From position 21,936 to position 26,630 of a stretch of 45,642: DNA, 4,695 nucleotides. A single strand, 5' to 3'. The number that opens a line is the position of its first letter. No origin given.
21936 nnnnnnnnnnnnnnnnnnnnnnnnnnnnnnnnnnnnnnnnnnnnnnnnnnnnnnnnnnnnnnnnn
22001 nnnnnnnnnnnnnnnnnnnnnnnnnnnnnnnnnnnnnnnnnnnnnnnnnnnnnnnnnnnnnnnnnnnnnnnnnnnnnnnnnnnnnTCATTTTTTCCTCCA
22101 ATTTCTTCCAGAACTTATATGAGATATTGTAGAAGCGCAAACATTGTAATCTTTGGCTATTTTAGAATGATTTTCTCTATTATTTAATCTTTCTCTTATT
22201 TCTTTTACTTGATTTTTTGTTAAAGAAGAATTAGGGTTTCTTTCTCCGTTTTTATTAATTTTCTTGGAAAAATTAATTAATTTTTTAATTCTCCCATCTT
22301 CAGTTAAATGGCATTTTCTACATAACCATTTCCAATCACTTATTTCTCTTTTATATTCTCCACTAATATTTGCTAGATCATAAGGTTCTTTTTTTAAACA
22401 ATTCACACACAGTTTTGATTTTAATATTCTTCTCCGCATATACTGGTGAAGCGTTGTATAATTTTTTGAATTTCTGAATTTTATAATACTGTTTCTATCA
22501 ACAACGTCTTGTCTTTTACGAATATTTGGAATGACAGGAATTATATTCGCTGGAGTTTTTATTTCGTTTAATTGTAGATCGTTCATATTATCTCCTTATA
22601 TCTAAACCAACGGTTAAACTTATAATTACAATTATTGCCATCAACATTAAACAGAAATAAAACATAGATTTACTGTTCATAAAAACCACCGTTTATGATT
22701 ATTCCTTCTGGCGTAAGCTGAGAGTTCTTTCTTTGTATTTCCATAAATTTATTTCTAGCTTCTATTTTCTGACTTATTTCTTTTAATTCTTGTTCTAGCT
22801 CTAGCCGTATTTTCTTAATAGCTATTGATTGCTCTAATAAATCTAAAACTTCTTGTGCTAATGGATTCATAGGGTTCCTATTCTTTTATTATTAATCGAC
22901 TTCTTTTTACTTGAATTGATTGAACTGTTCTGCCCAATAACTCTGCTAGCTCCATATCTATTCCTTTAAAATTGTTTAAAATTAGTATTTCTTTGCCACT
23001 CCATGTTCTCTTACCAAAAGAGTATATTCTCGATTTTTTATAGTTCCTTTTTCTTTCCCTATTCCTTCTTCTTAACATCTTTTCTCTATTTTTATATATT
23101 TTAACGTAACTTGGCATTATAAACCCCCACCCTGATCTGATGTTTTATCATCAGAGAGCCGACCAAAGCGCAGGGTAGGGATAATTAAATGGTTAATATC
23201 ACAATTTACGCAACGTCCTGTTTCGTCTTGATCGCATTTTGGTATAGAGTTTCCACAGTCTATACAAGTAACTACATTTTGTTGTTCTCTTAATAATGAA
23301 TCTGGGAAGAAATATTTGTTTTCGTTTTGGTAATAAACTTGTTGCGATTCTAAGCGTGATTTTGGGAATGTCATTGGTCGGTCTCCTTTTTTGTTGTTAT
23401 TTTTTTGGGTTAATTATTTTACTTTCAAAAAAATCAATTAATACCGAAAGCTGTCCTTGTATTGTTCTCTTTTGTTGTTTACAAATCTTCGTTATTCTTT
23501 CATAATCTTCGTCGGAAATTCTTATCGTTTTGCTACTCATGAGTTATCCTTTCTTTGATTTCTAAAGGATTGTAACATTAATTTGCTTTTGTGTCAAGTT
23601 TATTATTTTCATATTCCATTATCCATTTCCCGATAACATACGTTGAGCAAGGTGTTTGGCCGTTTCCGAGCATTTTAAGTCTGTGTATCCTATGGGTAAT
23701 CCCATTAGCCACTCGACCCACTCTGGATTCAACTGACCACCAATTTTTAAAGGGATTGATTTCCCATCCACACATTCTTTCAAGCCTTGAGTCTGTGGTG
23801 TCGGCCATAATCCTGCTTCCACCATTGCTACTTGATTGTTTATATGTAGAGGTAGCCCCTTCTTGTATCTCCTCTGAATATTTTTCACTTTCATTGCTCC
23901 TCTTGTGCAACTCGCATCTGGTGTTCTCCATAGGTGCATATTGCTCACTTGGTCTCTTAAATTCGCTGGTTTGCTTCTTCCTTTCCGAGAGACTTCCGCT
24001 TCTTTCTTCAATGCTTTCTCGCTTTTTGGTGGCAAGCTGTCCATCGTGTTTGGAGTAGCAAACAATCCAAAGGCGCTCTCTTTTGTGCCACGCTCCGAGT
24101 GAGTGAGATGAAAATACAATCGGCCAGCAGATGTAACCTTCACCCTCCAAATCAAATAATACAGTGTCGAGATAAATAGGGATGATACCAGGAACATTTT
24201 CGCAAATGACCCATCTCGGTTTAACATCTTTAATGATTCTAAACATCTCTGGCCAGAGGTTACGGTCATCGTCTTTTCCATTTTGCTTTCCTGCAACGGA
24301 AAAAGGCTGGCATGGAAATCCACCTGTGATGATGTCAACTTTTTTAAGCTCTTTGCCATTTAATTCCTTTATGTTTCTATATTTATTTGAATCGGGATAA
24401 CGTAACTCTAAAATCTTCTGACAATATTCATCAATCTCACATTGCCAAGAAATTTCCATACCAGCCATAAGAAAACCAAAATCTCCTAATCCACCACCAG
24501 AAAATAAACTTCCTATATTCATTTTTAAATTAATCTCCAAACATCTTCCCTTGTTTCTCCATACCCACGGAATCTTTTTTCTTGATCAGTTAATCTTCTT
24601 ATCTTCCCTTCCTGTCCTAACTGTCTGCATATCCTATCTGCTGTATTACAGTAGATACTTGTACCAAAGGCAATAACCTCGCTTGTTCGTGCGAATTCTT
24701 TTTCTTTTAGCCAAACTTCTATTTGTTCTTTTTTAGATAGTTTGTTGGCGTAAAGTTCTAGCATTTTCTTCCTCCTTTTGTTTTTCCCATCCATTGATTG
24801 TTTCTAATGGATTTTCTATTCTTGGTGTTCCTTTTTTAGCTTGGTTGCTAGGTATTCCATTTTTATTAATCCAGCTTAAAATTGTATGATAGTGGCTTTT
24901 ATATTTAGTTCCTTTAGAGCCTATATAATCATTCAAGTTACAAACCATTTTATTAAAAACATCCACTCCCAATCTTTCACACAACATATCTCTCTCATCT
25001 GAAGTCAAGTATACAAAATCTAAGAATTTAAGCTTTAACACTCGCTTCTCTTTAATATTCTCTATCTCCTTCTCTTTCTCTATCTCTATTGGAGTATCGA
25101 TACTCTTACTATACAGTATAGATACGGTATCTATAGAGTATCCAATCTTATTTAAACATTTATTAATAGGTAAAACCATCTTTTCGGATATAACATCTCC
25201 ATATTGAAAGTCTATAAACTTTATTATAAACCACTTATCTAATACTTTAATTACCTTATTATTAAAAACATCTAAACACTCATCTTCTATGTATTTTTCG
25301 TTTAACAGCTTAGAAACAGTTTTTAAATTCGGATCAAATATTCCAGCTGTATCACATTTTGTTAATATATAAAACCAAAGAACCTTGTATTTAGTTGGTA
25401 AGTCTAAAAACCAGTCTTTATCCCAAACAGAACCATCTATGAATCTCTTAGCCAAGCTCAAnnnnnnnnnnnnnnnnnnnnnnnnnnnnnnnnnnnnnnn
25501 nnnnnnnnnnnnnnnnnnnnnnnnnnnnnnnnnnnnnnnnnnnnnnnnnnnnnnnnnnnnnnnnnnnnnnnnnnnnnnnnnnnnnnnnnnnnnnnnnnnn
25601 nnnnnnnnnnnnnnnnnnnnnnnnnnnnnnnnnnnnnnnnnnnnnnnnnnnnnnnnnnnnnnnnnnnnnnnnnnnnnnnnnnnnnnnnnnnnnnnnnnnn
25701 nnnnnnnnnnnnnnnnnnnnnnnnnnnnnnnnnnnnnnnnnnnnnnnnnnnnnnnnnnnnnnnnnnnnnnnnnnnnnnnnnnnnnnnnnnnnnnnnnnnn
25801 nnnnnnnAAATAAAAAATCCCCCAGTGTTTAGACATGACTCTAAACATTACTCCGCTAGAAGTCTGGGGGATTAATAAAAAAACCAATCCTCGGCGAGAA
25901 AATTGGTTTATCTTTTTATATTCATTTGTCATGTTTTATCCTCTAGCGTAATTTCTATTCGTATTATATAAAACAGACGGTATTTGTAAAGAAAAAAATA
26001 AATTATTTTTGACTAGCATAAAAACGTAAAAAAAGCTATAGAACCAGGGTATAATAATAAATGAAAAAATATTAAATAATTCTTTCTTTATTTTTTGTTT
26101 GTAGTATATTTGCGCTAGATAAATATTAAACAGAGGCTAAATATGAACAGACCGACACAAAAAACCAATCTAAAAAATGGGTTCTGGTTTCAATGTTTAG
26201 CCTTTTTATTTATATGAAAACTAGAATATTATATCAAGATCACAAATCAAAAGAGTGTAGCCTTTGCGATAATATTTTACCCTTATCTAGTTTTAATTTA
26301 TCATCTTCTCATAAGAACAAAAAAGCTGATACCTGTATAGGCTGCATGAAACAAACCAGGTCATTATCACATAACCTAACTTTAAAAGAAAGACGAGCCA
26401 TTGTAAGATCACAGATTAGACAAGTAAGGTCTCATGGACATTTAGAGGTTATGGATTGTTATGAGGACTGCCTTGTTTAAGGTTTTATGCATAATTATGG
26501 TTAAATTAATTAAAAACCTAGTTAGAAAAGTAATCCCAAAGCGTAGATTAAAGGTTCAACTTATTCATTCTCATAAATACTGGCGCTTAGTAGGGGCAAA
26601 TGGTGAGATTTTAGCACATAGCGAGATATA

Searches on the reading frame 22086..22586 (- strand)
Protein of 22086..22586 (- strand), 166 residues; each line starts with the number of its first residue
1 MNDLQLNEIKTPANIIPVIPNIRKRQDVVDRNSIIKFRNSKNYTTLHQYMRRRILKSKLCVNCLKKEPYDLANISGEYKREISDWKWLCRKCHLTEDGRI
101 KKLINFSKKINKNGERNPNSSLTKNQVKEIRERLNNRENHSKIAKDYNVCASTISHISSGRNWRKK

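Call 97: search_protein_families(library=pfam, proteins=[window:22086-22586:-], max_evalue=0.01)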
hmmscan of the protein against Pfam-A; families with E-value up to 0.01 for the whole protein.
window:22086-22586:- (166 aa): 1 family
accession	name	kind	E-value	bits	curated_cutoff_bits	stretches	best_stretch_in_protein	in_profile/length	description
PF04218.19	CENP-B_N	-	0.00021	21.3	21.2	1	116-157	1-42/53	CENP-B N-terminal DNA-binding domain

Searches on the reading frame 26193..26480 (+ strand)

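Call 97: search_protein_families(library=pfam, proteins=[window:26193-26480:+], max_evalue=0.01)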
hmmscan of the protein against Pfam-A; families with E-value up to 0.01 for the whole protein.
window:26193-26480:+ (95 aa): 2 families
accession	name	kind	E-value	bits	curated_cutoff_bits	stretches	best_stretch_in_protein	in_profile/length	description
PF04456.17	DUF503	-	0.006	16.8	22.4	1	49-88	1-40/88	Protein of unknown function (DUF503)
PF12898.13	Stc1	-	0.0062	17.5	24.8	1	17-52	49-83/84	Stc1 domain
